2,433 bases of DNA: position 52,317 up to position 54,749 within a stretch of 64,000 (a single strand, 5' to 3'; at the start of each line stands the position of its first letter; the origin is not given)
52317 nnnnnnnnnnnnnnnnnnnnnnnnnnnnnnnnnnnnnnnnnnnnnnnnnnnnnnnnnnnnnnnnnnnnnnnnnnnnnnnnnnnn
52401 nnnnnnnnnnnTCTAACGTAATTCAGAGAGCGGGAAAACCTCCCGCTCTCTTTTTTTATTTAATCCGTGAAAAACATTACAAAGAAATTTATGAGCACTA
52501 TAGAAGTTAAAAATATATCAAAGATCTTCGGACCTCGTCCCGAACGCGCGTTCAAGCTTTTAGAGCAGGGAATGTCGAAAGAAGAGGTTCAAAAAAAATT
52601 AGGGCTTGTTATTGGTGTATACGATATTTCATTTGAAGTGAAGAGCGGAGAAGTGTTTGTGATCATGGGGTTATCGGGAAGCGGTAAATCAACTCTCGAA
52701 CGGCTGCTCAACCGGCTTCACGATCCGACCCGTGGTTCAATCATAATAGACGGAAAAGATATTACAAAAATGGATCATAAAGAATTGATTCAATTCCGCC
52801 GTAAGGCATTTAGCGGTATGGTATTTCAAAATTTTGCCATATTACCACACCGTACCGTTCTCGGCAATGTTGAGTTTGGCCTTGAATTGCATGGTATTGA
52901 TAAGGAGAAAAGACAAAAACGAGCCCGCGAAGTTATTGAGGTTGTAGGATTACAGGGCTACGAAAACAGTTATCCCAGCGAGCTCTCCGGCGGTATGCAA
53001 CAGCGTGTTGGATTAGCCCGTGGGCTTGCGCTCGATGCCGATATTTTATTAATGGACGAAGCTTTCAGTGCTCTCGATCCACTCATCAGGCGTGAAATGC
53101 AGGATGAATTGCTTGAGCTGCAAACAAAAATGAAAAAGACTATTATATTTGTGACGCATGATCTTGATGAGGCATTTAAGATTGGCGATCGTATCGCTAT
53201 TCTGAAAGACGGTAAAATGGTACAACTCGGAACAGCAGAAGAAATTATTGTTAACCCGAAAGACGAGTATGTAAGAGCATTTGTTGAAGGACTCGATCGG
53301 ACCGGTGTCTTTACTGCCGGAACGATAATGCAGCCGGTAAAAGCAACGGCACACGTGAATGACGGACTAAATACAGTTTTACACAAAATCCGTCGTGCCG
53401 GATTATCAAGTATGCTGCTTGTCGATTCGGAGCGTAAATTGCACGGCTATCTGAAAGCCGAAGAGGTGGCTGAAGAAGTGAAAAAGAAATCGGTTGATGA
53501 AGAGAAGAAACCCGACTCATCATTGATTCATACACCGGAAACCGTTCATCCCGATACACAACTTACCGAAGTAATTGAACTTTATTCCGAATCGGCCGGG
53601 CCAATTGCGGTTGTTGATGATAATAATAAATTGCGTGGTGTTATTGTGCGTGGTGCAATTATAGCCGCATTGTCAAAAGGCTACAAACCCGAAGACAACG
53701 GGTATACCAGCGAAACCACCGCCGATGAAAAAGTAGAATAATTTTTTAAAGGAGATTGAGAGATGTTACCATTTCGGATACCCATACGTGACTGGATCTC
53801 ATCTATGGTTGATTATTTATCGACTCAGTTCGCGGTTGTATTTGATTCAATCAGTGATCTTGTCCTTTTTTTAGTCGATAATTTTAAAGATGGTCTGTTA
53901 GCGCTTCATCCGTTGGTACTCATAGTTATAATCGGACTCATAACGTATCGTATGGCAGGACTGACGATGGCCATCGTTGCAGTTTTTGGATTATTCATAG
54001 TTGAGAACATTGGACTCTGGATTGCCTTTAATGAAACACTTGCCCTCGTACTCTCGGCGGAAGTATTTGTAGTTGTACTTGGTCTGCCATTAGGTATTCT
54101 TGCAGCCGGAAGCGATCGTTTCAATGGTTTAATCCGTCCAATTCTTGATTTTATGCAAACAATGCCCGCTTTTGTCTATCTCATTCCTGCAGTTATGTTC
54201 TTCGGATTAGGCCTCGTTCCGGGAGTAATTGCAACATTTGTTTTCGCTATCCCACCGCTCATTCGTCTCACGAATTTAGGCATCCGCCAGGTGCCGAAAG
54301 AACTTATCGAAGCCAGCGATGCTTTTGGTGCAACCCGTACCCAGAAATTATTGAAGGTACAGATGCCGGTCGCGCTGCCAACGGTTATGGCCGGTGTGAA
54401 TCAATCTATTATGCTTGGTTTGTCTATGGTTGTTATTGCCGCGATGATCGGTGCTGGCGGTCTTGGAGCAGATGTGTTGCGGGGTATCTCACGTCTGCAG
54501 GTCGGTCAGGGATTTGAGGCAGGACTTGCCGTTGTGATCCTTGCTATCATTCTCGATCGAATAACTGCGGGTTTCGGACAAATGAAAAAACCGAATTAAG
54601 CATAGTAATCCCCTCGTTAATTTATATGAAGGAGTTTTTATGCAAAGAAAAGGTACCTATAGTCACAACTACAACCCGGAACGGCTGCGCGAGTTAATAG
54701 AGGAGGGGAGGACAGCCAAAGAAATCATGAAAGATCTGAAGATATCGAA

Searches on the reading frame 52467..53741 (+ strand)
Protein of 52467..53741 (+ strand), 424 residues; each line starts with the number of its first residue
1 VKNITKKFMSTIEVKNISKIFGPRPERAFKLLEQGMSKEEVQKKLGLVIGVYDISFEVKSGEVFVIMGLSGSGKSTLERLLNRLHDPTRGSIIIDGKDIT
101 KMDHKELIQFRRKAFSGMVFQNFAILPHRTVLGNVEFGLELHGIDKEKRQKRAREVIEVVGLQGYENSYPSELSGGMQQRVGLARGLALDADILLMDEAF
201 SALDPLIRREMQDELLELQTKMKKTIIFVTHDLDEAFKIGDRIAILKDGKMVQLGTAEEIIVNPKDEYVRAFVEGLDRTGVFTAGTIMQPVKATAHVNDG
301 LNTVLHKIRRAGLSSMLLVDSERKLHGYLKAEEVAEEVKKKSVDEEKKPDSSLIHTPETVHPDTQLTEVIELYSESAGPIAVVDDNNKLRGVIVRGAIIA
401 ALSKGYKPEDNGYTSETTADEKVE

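Call 61: search_protein_families(library=pfam, proteins=[window:52467-53741:+], max_evalue=0.0001)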
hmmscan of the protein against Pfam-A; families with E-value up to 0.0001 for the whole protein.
window:52467-53741:+ (424 aa): 3 families
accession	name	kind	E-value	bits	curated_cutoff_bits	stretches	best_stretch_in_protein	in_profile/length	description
PF00005.33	ABC_tran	-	5.1e-31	108.5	25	1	53-200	3-136/137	ABC transporter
PF00571.33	CBS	-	3e-11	43.9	24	1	357-403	9-56/57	CBS domain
PF13304.12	AAA_21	-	3.3e-06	27.8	27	0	169-232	234-299/304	AAA domain, putative AbiEii toxin, Type IV TA system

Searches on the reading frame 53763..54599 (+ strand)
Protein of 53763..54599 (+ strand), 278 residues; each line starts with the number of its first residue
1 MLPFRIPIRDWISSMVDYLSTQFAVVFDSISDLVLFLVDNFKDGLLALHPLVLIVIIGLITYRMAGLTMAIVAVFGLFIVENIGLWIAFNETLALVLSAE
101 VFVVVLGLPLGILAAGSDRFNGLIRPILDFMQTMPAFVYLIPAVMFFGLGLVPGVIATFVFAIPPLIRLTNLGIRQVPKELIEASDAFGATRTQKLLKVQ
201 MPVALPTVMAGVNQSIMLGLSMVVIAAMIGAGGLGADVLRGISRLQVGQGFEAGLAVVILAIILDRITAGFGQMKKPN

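Call 9: search_protein_families(library=pfam, proteins=[window:53763-54599:+], max_evalue=0.001)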
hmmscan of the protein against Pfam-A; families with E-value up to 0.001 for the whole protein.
window:53763-54599:+ (278 aa): 1 family
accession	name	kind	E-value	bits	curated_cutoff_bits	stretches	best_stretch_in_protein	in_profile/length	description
PF00528.27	BPD_transp_1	-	4.5e-26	92.1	26.4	1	107-264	1-167/184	Binding-protein-dependent transport system inner membrane component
